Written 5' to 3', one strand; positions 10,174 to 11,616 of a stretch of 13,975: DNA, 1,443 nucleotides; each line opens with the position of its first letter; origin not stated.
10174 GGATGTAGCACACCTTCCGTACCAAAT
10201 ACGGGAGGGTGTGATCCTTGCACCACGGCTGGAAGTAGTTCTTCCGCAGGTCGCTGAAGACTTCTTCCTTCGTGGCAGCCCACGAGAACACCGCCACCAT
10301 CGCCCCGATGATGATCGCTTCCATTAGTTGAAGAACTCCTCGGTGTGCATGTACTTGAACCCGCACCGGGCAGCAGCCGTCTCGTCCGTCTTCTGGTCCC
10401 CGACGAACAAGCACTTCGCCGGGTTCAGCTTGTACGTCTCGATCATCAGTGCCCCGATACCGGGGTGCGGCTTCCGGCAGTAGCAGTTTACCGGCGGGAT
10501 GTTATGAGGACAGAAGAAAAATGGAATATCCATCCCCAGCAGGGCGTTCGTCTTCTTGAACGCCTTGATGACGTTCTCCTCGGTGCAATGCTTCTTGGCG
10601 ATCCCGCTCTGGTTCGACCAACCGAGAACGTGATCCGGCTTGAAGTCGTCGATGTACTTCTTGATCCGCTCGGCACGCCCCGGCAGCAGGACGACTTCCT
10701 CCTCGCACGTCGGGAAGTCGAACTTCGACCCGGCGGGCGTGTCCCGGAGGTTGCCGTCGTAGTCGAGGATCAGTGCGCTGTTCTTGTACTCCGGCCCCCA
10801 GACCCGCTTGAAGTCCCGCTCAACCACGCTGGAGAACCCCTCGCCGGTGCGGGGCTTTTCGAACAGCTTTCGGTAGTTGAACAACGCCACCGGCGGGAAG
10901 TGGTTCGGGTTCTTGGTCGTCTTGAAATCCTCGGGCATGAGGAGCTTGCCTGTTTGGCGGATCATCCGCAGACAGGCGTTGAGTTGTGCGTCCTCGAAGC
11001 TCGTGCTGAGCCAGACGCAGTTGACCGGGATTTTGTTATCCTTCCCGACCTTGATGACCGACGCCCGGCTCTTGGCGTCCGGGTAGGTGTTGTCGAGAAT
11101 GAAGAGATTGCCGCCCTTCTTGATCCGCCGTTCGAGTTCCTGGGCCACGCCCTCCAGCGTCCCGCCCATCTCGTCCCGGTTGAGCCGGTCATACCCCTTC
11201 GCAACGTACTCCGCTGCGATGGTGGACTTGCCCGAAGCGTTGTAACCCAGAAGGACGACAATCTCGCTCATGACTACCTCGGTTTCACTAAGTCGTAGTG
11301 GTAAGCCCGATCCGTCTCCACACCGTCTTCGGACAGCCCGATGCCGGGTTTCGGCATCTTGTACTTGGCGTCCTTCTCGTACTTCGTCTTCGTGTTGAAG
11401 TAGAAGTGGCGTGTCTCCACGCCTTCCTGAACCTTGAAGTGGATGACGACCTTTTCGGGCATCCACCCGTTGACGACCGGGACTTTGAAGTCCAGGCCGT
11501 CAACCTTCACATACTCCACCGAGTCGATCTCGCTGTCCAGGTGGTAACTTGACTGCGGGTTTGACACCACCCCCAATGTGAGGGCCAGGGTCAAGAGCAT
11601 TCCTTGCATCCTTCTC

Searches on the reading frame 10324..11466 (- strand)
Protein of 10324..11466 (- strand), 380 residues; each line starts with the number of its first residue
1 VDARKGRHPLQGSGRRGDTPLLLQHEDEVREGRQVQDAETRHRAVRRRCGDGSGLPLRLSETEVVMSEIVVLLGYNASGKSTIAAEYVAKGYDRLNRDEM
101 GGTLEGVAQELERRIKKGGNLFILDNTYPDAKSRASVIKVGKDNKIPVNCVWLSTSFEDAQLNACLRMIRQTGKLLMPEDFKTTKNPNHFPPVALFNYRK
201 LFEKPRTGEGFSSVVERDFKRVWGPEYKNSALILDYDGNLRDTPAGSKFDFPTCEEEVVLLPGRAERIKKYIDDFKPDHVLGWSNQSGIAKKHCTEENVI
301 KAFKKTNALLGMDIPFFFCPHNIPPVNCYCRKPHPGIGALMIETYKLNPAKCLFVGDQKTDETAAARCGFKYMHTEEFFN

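Call 3: search_protein_families(library=pfam, proteins=[window:10324-11466:-], max_evalue=0.01)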
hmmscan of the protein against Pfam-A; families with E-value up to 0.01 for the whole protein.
window:10324-11466:- (380 aa): 5 families
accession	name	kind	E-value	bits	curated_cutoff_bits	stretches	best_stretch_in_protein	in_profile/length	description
PF13671.12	AAA_33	-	2.1e-09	38.3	27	1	70-158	2-109/143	AAA domain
PF13242.12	Hydrolase_like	-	7.7e-06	26.2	22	1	330-371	2-44/75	HAD-hyrolase-like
PF00702.32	Hydrolase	-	3.3e-05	24.8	26.4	1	327-369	151-191/191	haloacid dehalogenase-like hydrolase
PF13419.12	HAD_2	-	6.9e-05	23.5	23.8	1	331-372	134-175/178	Haloacid dehalogenase-like hydrolase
PF08645.17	PNK3P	-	7.5e-05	23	22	1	265-360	35-128/161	Polynucleotide kinase 3 phosphatase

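Call 5: search_protein_families(library=phrogs, proteins=[window:10324-11466:-], max_evalue=0.01)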
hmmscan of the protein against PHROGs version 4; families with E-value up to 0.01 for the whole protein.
window:10324-11466:- (380 aa): 2 families
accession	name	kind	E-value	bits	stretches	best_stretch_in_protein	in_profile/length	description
phrog_505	-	other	5.6e-06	27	1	66-107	1-45/295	polynucleotide kinase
phrog_4747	-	unknown function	0.0023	18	1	60-83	15-38/610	-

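Call 6: search_protein_families(library=padloc, proteins=[window:10324-11466:-], max_evalue=0.01)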
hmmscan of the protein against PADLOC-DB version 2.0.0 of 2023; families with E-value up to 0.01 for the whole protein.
window:10324-11466:- (380 aa): 1 family
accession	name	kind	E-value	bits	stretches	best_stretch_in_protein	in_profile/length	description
PDLC04135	mad3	-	0.0017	15.9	1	66-95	20-50/374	mads_3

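Call 7: search_protein_families(library=ncbifam, proteins=[window:10324-11466:-], max_evalue=0.01)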
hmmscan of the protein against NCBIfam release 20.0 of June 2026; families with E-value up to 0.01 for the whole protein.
window:10324-11466:- (380 aa): 12 families
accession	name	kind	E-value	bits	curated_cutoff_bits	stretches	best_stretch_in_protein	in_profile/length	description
TIGR01663.1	PNK-3'Pase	equivalog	6.1e-20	71.1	502.8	1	66-225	363-507/520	bifunctional polynucleotide phosphatase/kinase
NF006506.0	PRK08942.1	equivalog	5.5e-14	52.1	178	1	283-371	51-142/182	D-glycero-beta-D-manno-heptose 1,7-bisphosphate 7-phosphatase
TIGR01656.1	Histidinol-ppas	subfamily_domain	1.1e-13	51.3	84.15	1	231-371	2-141/149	histidinol-phosphate phosphatase domain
TIGR01662.1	HAD-SF-IIIA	subfamily_domain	1.9e-12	47.4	44.6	1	231-373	2-136/141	HAD-IIIA family hydrolase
NF005264.0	PRK06769.1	equivalog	1.4e-10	41.2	217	1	269-369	34-130/175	HAD-IIIA family hydrolase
TIGR00213.1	GmhB_yaeD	subfamily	7.9e-07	28.9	149.6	1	284-366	49-140/176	D-glycero-beta-D-manno-heptose 1,7-bisphosphate 7-phosphatase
NF050049.1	HBPPhtaseGmhB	domain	7.8e-06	25.8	250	1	284-370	51-138/171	D-glycero-alpha-D-manno-heptose-1,7-bisphosphate 7-phosphatase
NF009695.0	PRK13222.1-2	equivalog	0.0002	20.9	225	1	331-372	149-190/226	phosphoglycolate phosphatase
TIGR01509.1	HAD-SF-IA-v3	subfamily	0.00094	19.4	29.4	1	331-374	110-153/154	HAD-IA family hydrolase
NF003937.0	PRK05446.1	equivalog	0.0013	17.8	443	1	284-373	54-146/355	bifunctional histidinol-phosphatase/imidazoleglycerol-phosphate dehydratase HisB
TIGR01449.2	PGP_bact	equivalog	0.0019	17.8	180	1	331-375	140-184/213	phosphoglycolate phosphatase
TIGR01261.1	hisB_Nterm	equivalog_domain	0.0034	16.9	140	1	284-371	52-142/161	histidinol-phosphatase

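Call 27: search_solved_structures(query=window:10324-11271:-, max_evalue=0.01, show_alignments=3)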
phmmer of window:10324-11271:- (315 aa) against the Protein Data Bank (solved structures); distinct sequences matched with E-value up to 0.01: 13.
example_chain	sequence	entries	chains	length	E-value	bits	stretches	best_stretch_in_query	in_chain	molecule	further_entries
1yj5_A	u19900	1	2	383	1.2e-15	60.5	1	3-155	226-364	5' polynucleotide kinase-3' phosphatase catalytic domain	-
3zvl_A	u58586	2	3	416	1.6e-15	60.1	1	3-155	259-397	BIFUNCTIONAL POLYNUCLEOTIDE PHOSPHATASE/KINASE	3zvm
3u7g_A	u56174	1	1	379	3.1e-15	59.2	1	3-155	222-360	Bifunctional polynucleotide phosphatase/kinase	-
3u7e_B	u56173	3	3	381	3.1e-15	59.2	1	3-155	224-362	Bifunctional polynucleotide phosphatase/kinase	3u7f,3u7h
3zvn_A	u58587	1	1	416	3.6e-15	59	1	3-155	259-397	BIFUNCTIONAL POLYNUCLEOTIDE PHOSPHATASE/KINASE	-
4pnh_A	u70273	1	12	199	6.3e-11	45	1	167-306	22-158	D,D-heptose 1,7-bisphosphate phosphatase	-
9d8a_A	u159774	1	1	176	4.6e-08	35.6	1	3-108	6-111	Rhizopus azygosporus Kinase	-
3l8h_A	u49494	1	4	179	4.8e-07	32.3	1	167-305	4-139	Putative haloacid dehalogenase-like hydrolase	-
9drz_A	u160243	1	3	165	0.00011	24.5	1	3-91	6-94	p-loop containing nucleoside triphosphatehydrolase protein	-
3l8e_A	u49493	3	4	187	0.0014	20.9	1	219-302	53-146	D,D-heptose 1,7-bisphosphate phosphatase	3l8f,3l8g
2gmw_A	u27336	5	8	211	0.0018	20.5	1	219-302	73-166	D,D-heptose 1,7-bisphosphate phosphatase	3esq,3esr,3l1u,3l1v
2msn_A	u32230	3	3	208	0.0098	18.1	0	214-307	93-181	Hydrolase, haloacid dehalogenase-like family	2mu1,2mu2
2go7_A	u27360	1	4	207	0.0099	18.1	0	214-307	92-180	hydrolase, haloacid dehalogenase-like family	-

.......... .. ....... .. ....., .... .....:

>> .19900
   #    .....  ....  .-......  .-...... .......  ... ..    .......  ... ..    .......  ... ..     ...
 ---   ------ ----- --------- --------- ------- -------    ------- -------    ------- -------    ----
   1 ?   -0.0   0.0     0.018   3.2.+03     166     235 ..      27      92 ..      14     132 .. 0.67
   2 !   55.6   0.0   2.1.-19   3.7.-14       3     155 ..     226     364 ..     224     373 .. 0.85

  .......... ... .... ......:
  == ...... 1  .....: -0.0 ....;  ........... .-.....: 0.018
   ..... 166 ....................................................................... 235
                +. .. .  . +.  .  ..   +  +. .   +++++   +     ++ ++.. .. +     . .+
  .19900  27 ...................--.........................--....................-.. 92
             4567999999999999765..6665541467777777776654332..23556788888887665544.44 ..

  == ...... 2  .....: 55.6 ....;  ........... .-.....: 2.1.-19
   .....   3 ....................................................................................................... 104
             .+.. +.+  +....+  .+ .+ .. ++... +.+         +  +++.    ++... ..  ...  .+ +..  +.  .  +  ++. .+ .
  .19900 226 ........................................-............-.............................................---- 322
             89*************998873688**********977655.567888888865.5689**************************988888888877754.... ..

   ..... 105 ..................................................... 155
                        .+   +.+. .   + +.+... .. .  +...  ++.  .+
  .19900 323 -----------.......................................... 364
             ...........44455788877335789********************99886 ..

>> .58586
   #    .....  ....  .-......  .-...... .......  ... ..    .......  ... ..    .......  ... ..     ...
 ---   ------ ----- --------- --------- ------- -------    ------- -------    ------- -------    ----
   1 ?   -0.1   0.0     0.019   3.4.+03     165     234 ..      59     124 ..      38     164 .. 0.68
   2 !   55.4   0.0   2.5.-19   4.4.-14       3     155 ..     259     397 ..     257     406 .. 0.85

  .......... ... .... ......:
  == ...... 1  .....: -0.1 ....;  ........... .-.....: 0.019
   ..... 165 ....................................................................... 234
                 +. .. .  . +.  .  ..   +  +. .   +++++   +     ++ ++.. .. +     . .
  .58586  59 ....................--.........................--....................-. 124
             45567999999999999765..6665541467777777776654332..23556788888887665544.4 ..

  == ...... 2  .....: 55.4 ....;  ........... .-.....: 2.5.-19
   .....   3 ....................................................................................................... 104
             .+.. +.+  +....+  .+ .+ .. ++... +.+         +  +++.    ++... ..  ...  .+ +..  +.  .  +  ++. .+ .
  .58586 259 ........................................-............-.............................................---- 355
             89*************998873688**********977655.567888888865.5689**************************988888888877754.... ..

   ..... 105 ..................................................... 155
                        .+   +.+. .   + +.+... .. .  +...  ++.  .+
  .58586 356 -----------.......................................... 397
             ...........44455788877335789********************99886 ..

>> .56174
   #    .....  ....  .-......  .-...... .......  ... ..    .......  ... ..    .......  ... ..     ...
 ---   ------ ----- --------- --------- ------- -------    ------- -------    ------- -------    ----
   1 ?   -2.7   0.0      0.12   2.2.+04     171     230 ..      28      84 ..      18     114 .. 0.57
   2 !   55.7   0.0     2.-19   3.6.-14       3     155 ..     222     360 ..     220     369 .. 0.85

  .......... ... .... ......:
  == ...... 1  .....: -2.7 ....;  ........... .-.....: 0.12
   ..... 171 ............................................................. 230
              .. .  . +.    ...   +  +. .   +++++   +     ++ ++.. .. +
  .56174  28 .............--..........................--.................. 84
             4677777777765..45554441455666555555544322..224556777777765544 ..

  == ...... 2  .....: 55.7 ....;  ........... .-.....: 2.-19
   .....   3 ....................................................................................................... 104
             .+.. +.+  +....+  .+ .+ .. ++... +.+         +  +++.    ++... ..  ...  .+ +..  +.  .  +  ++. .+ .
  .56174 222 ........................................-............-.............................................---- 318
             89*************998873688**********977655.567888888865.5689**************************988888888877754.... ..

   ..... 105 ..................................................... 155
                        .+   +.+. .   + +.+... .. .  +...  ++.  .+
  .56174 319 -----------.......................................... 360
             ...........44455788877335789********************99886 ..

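Call 39: find_homologous_proteins(query=window:10324-11271:-)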
Query window:10324-11271:- (315 aa): 288 proteins with E <= 0.001 among 1263 candidates; the best 120 are listed.
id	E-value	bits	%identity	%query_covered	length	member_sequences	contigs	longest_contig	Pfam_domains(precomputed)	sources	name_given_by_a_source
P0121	2.0e-205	699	94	100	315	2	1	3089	PF13671.13,PF13242.13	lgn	-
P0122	4.4e-171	586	80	99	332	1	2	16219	PF13671.13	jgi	jgi:HAD superfamily hydrolase (TIGR01662 family)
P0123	3.3e-169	580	79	100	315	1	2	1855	PF13419.13,PF00702.33,PF13671.13,PF08645.18,PF13242.13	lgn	-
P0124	2.3e-163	561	77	100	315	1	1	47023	PF13671.13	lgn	-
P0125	2.4e-126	439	62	99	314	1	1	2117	PF13671.13,PF08645.18,PF13242.13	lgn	-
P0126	1.1e-121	424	60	100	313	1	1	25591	PF13671.13,PF08645.18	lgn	-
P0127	8.3e-121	421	58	100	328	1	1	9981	PF13419.13,PF00702.33,PF13671.13,PF08645.18,PF13242.13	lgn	-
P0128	1.7e-116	407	58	100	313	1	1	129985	PF13419.13,PF13671.13,PF08645.18,PF13242.13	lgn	-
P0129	6.6e-116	405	57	100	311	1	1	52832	PF13671.13,PF08645.18,PF13242.13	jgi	jgi:histidinol-phosphate phosphatase family protein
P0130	5.5e-115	402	56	99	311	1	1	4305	PF13671.13,PF08645.18,PF13242.13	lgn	-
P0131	8.4e-115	401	56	99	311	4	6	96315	PF13671.13,PF08645.18,PF13242.13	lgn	-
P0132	1.0e-114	401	57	99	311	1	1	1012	PF13671.13,PF08645.18,PF13242.13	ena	-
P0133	1.4e-114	400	57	100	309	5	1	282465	PF00702.33,PF13671.13,PF08645.18,PF13242.13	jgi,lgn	jgi:HAD superfamily hydrolase (TIGR01662 family)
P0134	5.4e-114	399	57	99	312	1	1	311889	PF00702.33,PF13671.13,PF08645.18,PF13242.13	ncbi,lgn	-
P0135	2.5e-113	396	56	99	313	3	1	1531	PF00702.33,PF13671.13,PF08645.18,PF13242.13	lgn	-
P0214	3.1e-103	363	55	99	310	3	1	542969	PF00702.33,PF13671.13,PF08645.18,PF13242.13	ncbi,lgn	-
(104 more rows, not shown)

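Call 40: search_dna_similar(query=window:10324-11271:-, collection=phages, mode=protein, max_rows=30)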
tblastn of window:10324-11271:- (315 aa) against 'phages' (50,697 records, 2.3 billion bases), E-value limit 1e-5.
Records with a match: 3; places in all: 3; records where one place covers at least 80% of the query: 2.
Best place of each record, by identity: <60% 3.
By first word of the organism name: uncultured 2; Bacteriophage 1.
By host as written in the record: - 3.
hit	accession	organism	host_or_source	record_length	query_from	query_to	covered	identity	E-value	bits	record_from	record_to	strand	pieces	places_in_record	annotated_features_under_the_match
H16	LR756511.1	uncultured phage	metagenomic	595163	1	315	100%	55.9%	3e-106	345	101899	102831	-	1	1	record has no annotation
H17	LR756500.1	uncultured phage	metagenomic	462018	2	315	100%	35.3%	4e-51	187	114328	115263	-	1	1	record has no annotation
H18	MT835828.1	Bacteriophage sp.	human fecal samples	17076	101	306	65%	26.8%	2e-7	59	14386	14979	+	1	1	record has no annotation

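Call 41: get_annotated_region(hit=H16, flank=20000)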
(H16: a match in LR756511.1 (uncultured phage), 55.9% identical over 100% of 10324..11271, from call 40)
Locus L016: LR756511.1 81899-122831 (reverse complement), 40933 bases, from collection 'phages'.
description: uncultured phage genome assembly, chromosome: 1.
organism: uncultured phage (NCBI taxid 278008)
taxonomy: Viruses; environmental samples
host: -; source: metagenomic; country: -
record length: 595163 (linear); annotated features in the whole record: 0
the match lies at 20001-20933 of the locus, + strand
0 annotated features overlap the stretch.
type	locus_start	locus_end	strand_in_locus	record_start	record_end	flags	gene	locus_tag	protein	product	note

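Call 42: get_annotated_region(hit=H17, flank=15000)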
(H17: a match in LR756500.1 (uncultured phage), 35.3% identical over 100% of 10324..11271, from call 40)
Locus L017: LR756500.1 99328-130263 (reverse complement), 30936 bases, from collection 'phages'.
description: uncultured phage genome assembly, chromosome: 1.
organism: uncultured phage (NCBI taxid 278008)
taxonomy: Viruses; environmental samples
host: -; source: metagenomic; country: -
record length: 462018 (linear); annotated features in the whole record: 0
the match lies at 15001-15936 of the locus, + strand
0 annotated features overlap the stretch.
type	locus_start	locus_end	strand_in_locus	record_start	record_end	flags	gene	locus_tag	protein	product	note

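Call 47: search_protein_families(library=pfam, proteins=[L016:21907-23586:+, L016:21312-21875:+, L016:24049-24729:+, L016:25360-26193:+, L016:17510-17929:+, L016:15936-16400:+, L016:12657-14033:-, L016:13978-14808:-, L016:14798-15352:-], max_evalue=0.001)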
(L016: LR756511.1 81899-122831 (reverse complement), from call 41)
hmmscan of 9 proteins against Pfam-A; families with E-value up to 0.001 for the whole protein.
L016:21907-23586:+ (559 aa): 2 families
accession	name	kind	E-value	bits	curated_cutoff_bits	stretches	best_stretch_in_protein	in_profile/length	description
PF02540.23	NAD_synthase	-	8.4e-62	208.9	21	1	265-480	2-206/242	NAD synthase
PF00795.27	CN_hydrolase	-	2.9e-16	60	23.2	1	5-231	4-224/256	Carbon-nitrogen hydrolase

L016:21312-21875:+ (187 aa): 0 families

L016:24049-24729:+ (226 aa): 0 families

L016:25360-26193:+ (277 aa): 0 families

L016:17510-17929:+ (139 aa): 0 families

L016:15936-16400:+ (154 aa): 0 families

L016:12657-14033:- (458 aa): 2 families
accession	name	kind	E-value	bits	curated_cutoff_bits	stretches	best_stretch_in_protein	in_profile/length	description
PF01467.32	CTP_transf_like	-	6.8e-09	36.5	21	1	327-415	2-90/133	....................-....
PF00288.32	GHMP_kinases_N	-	3.7e-08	33.9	22.3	1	80-161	7-87/87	GHMP kinases N terminal domain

L016:13978-14808:- (276 aa): 2 families
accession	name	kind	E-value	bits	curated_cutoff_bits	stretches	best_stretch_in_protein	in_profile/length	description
PF13704.12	Glyco_tranf_2_4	-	6e-11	43.1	27.5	1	15-99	3-88/98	Glycosyl transferase family 2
PF01697.33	Glyco_transf_92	-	3.2e-10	40.5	23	1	17-176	18-192/249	Glycosyltransferase family 92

L016:14798-15352:- (184 aa): 6 families
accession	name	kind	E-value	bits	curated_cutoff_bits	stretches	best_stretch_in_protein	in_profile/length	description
PF08242.18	Methyltransf_12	-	5.5e-08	33.9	30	1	42-112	1-82/98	Methyltransferase domain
PF13489.12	Methyltransf_23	-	1.5e-07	31.7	27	1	39-112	24-98/164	Methyltransferase domain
PF05175.20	MTS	-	3.1e-06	27.4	23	1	37-89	31-84/170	Methyltransferase small domain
PF08241.18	Methyltransf_11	-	7.7e-06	26.9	21.2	1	42-111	1-76/95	Methyltransferase domain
PF13649.12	Methyltransf_25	-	8.4e-06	26.8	27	1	41-112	1-81/97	Methyltransferase domain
PF13847.12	Methyltransf_31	-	0.00054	20.1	27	0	40-112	6-91/145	Methyltransferase domain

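Call 77: find_encoding_contigs(protein=P0214, flank=8000, max_places=1)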
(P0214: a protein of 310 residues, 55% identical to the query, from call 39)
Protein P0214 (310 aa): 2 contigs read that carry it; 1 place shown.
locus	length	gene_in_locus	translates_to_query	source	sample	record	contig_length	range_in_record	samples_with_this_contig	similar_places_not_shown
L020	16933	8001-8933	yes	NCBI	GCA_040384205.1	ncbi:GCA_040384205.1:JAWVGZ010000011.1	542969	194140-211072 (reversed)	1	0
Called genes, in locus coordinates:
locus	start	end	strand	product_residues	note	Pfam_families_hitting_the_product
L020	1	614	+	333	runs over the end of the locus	PF01145:Band_7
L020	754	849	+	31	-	-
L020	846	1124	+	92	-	PF03692:CxxCxxCC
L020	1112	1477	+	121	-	-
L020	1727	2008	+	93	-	-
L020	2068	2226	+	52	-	-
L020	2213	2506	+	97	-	-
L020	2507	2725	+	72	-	-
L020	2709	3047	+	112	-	-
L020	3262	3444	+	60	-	-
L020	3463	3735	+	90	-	-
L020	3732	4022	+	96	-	-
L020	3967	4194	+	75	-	-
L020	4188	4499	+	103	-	-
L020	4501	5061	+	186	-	PF13578:Methyltransf_24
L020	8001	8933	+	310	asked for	PF13671:AAA_33, PF08645:PNK3P, PF00702:Hydrolase (weak), PF13242:Hydrolase_like (faint)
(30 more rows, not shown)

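Call 78: find_encoding_contigs(protein=P0134, flank=8000, max_places=1)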
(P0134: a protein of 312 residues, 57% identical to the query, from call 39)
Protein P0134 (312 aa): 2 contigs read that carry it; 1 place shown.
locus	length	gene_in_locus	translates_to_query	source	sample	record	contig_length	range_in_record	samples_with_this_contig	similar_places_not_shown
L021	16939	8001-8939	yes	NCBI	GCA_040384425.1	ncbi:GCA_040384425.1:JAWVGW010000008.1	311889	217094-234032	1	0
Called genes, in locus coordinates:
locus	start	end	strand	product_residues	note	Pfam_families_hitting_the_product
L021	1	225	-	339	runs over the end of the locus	-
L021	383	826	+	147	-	-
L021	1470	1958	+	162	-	-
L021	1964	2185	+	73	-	-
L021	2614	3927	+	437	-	PF00644:PARP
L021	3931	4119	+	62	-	-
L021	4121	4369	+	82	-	-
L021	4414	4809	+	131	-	-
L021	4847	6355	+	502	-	-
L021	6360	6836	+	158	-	-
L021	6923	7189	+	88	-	-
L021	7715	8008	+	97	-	-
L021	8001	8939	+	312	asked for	PF13671:AAA_33 (faint), PF00702:Hydrolase (faint), PF08645:PNK3P (weak), PF13242:Hydrolase_like (weak)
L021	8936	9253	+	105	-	-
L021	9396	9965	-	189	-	PF18911:PKD_4, PF00801:PKD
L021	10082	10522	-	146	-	-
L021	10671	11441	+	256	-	PF01541:GIY-YIG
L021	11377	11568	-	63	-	-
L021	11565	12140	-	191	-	PF00383:dCMP_cyt_deam_1, PF14437:MafB19-deam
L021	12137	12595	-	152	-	-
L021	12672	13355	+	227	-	-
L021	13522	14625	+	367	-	PF21189:PHA02142, PF09414:RNA_ligase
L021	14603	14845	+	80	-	-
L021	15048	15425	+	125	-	PF20274:cREC_REC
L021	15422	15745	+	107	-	-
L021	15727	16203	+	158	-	PF06414:Zeta_toxin, PF08433:KTI12, PF13238:AAA_18 (weak), PF13671:AAA_33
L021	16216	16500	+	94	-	-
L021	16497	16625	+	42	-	-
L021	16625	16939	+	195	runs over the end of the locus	-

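Call 79: find_related_loci(query=A5, collection=genome_contigs, flank=8000)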
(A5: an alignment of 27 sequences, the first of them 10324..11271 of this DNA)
Query A5 (315 aa) in genome_contigs; peptide patterns used: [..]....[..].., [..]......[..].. (x = any residue, [..] = any of these).
58 stretches matched a pattern; 2 encode a relative of the query (tblastn E <= 1e-3); 2 distinct loci.
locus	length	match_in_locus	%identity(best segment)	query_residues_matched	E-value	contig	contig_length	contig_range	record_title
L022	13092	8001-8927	49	3-315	9e-99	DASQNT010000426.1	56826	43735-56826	MAG TPA_asm: Polyangiaceae bacterium isolate SMAG_U10783 k141_260534, whole genome shotgun sequence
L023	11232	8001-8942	46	2-314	3e-86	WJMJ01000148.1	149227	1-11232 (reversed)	MAG: Promethearchaeota archaeon isolate RBin_111 k141_3944185, whole genome shotgun sequence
